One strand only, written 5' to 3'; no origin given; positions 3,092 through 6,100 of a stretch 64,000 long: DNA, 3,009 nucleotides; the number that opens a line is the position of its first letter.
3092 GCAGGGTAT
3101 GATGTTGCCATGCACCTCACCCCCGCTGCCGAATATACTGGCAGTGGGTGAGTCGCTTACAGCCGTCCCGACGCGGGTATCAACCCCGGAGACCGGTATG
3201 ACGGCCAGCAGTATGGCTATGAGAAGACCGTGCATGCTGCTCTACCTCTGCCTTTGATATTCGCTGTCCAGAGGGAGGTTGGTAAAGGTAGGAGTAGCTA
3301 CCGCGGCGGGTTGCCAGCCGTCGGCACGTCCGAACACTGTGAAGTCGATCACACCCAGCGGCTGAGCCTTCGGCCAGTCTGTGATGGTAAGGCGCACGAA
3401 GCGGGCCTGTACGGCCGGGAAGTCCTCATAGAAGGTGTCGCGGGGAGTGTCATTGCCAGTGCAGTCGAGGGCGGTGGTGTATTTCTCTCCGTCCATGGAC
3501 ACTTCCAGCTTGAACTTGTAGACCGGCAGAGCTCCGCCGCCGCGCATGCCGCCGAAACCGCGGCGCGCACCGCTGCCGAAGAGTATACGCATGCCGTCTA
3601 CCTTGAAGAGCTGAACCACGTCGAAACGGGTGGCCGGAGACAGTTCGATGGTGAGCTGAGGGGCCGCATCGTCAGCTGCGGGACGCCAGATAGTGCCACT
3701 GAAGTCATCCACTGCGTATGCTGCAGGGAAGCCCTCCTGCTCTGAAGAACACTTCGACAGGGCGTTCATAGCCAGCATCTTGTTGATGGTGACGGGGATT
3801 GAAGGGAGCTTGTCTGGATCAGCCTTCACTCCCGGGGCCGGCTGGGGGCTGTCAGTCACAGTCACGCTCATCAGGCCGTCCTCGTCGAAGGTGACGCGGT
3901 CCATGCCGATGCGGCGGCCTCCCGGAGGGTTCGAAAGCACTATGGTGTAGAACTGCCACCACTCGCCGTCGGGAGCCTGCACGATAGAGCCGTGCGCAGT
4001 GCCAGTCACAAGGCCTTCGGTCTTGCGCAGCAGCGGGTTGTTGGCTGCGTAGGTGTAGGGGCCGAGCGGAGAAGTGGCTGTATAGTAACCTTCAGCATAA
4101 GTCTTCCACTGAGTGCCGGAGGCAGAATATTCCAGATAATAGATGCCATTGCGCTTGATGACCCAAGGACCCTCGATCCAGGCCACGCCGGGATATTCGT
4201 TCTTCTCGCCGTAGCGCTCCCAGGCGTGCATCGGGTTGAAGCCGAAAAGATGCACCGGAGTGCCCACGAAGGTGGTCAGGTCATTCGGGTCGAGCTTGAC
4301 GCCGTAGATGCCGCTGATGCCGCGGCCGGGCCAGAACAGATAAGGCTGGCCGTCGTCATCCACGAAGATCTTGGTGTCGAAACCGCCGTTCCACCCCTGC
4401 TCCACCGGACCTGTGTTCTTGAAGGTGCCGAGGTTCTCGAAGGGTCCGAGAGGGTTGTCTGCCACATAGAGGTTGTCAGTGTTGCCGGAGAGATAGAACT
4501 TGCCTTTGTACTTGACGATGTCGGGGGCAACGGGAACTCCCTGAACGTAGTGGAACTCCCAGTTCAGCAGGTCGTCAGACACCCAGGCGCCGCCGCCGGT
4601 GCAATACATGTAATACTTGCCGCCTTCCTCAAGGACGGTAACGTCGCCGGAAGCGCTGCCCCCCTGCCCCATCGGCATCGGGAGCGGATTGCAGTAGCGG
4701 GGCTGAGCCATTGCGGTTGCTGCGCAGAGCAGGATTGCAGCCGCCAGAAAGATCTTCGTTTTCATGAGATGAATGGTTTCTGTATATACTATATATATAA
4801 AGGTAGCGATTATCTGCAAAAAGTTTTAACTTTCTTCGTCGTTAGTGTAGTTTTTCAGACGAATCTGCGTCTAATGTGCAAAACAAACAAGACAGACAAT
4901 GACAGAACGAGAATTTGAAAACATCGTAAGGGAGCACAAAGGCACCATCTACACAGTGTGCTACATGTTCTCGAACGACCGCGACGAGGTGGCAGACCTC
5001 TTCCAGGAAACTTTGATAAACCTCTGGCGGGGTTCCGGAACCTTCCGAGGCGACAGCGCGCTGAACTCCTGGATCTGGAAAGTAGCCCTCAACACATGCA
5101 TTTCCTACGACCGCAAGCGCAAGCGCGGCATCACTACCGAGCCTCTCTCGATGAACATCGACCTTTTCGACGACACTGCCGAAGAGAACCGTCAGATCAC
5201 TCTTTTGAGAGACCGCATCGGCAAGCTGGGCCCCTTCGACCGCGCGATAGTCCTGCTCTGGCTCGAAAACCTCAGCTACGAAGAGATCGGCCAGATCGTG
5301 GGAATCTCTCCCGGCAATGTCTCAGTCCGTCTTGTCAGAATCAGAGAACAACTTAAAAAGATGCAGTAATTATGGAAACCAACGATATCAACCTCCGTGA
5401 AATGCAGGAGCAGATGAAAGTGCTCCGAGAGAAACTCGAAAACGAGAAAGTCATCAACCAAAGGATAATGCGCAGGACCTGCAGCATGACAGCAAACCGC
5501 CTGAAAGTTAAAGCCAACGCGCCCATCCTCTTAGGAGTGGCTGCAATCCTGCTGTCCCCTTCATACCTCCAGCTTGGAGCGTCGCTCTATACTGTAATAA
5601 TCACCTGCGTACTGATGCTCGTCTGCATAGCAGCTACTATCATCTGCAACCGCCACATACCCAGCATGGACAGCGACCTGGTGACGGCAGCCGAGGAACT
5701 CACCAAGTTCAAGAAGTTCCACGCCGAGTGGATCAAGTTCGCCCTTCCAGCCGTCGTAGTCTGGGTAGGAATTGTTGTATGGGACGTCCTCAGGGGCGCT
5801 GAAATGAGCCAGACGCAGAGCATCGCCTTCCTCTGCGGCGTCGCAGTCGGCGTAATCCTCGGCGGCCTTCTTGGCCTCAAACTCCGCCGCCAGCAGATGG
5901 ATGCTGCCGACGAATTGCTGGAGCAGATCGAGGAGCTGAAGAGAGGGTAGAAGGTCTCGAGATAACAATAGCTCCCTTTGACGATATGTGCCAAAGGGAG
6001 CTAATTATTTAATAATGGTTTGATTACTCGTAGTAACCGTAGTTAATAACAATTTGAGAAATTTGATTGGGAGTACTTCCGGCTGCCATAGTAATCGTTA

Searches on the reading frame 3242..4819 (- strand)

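Call 16: search_protein_families(library=pfam, proteins=[window:3242-4819:-], max_evalue=0.001)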
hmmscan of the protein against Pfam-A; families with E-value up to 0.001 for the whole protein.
window:3242-4819:- (525 aa): 3 families
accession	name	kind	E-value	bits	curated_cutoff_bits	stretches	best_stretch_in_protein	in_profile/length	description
PF04616.20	Glyco_hydro_43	-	1e-39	137.1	32.2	1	59-316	12-287/288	Glycosyl hydrolases family 43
PF00754.31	F5_F8_type_C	-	1.9e-15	57.5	28.2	1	430-485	60-118/127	F5/8 type C domain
PF22633.2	F5_F8_type_C_2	-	6.3e-06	27.2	27.8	0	369-477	2-91/91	NedA-like, galactose-binding domain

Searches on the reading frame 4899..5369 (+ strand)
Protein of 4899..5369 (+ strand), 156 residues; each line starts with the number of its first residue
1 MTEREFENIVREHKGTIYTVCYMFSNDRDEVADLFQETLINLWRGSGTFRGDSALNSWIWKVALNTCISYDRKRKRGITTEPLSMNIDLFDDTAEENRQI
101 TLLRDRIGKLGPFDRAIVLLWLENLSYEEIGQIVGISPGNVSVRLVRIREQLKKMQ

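Call 16: search_protein_families(library=pfam, proteins=[window:4899-5369:+], max_evalue=0.001)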
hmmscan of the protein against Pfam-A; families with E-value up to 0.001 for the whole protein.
window:4899-5369:+ (156 aa): 3 families
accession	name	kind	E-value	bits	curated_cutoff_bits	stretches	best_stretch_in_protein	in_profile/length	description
PF04542.20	Sigma70_r2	-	3.8e-13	49.5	24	1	9-76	1-70/71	Sigma-70 region 2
PF08281.18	Sigma70_r4_2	-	3.1e-09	36.8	25.7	1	102-152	3-54/54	Sigma-70, region 4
PF04545.22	Sigma70_r4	-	4.7e-07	29.7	24.1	1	116-154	12-50/50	Sigma-70, region 4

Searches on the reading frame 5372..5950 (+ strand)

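Call 16: search_protein_families(library=pfam, proteins=[window:5372-5950:+], max_evalue=0.001)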
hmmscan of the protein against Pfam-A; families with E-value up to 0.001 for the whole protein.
window:5372-5950:+ (192 aa): 1 family
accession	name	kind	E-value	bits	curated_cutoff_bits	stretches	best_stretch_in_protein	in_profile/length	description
PF20990.2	DUF2207_C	-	2.3e-06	28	33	1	7-116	103-209/247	Predicted membrane protein (DUF2207) C-terminal domain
